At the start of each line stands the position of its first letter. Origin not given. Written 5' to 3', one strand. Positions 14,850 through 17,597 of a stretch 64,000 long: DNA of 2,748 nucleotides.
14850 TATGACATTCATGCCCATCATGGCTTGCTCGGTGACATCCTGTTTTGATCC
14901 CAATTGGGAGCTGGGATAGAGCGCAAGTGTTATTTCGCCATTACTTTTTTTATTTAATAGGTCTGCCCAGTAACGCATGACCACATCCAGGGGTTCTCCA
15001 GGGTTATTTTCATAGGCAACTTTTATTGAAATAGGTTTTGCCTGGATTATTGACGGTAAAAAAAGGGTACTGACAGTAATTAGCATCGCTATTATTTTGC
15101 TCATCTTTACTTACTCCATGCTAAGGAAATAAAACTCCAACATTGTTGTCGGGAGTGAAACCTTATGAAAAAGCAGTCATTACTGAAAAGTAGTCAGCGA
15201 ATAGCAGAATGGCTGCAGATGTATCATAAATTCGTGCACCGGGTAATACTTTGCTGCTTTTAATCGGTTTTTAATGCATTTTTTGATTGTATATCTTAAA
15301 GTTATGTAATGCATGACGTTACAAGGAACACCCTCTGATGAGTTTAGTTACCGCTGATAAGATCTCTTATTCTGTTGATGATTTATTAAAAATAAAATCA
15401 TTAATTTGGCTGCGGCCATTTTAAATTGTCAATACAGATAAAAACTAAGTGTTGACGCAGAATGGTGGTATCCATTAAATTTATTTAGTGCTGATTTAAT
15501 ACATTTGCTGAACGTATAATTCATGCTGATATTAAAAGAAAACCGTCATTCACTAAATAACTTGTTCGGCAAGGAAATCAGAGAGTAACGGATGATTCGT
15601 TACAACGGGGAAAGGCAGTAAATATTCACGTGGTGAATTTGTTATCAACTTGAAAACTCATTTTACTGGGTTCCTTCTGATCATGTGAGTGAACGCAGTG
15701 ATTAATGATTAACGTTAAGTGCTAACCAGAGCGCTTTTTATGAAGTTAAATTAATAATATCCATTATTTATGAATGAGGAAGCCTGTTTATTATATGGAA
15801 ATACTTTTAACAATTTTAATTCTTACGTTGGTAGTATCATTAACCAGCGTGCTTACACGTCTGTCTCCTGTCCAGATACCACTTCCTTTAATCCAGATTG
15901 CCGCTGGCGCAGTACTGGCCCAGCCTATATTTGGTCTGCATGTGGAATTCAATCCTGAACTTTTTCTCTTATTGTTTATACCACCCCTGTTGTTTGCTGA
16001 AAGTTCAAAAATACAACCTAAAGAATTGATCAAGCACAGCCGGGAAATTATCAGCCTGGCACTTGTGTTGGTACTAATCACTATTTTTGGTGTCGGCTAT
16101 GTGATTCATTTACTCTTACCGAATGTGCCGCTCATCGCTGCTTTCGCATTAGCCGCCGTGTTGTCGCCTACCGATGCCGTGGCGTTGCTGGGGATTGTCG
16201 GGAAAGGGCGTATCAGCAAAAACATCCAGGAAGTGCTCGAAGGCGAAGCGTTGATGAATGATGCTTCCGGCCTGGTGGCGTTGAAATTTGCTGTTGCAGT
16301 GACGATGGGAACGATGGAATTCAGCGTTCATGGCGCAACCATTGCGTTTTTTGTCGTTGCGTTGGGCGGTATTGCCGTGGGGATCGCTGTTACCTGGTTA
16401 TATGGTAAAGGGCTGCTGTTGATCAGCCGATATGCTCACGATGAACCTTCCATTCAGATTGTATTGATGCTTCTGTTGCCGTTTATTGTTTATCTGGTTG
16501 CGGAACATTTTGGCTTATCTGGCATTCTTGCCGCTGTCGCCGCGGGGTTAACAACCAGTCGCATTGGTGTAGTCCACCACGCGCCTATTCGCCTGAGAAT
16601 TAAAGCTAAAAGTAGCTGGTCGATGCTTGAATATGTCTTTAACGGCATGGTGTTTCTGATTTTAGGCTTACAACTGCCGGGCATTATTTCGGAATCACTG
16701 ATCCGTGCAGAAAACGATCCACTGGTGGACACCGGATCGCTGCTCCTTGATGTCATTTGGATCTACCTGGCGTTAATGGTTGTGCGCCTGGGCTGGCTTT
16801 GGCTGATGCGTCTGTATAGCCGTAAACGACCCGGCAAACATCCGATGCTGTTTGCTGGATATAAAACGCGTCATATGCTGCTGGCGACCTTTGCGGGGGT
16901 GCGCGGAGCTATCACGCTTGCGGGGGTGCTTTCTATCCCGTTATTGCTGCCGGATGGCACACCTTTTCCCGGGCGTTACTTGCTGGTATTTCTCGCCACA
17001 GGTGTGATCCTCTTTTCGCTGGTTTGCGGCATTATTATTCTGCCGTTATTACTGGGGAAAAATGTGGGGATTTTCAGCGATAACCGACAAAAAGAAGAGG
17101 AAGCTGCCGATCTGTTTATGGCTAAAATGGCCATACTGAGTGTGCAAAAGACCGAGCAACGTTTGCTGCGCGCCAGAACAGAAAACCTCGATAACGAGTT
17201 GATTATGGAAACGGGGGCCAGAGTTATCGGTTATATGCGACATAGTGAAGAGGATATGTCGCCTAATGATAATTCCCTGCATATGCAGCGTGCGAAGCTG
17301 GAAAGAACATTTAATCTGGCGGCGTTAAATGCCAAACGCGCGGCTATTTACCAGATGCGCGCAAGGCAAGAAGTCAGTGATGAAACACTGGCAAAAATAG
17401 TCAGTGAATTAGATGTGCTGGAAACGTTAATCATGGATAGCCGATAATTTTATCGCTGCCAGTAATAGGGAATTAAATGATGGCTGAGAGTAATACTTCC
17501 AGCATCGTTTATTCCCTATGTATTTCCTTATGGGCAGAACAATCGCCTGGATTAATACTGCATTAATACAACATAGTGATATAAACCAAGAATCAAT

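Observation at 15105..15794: Unusually long, AT-rich divergent intergenic region between the TRAP operon and the antiporter gene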

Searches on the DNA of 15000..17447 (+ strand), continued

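Call 61: search_dna_similar(query=L072:7700-9900:+, collection=ecoli_genomes, mode=near, max_rows=8)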
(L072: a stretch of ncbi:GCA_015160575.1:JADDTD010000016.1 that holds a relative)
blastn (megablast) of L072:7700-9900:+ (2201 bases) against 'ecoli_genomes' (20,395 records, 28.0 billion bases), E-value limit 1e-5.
Records with a match: 5421; places in all: 6279; records where one place covers at least 80% of the query: 0.
Genomes with a match: 5421 of 5426; with a place that covers at least 80% of the query: 0. Places per genome that has any: lowest 1, median 1, highest 2. On chromosomes: 6276 places; on plasmids: 3.
Best place of each record, by identity: >=99% 79; 95-99% 4627; 90-95% 43; 80-90% 672.
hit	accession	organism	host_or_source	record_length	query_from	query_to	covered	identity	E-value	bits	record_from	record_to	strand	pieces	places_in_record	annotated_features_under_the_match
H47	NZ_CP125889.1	Escherichia coli strain EPSSH018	missing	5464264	635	2201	71%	89.7%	0e+0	2033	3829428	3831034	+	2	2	Na+/H+ antiporter | GntR family transcriptional regulator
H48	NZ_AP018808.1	Escherichia coli strain E2865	Bos taurus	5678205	635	2201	71%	89.5%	0e+0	1980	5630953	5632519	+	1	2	Na+/H+ antiporter | GntR family transcriptional regulator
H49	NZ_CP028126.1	Escherichia coli O26 str. RM10386 strain RM10386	Bos taurus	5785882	635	2201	71%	89.5%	0e+0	1980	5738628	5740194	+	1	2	Na+/H+ antiporter | GntR family transcriptional regulator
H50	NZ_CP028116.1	Escherichia coli O26 str. RM8426 strain RM8426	Creek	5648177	635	2201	71%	89.5%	0e+0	1980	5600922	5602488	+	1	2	Na+/H+ antiporter | GntR family transcriptional regulator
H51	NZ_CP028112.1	Escherichia coli O103 str. RM8385 strain RM8385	Bos taurus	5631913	635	2201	71%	89.5%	0e+0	1980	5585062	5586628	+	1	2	Na+/H+ antiporter | GntR family transcriptional regulator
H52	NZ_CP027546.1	Escherichia coli strain 2013C-4187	Homo sapiens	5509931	635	2201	71%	89.5%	0e+0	1980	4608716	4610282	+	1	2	Na+/H+ antiporter | GntR family transcriptional regulator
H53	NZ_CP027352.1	Escherichia coli strain 2012C-4606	missing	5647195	635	2201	71%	89.5%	0e+0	1980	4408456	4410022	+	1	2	Na+/H+ antiporter | GntR family transcriptional regulator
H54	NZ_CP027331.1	Escherichia coli strain 2013C-3277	Homo sapiens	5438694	635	2201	71%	89.5%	0e+0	1980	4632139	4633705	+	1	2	Na+/H+ antiporter | GntR family transcriptional regulator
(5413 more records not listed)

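Call 73: search_rna_families(source=window, start=15080, end=15830, threshold=evalue, max_evalue=10)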
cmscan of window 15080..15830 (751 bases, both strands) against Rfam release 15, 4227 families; matches with E-value up to 10: 4.
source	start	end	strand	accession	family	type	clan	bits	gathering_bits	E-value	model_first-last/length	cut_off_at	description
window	15479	15562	-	RF00575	SNORD70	Gene; snRNA; snoRNA; CD-box;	-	18.7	50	6.5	1-89/89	no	Small nucleolar RNA SNORD70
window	15159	15233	-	RF03266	mir-2943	Gene; miRNA;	-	17.9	76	2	1-71/71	no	mir-2943 microRNA precursor family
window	15642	15722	+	RF00076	mir-181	Gene; miRNA;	-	16.5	45.5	2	1-83/83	no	mir-181 microRNA precursor family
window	15479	15578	+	RF04278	MIR4372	Gene; miRNA;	CL00145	16.4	100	7.8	1-123/123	no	MIR4372 microRNA precursor family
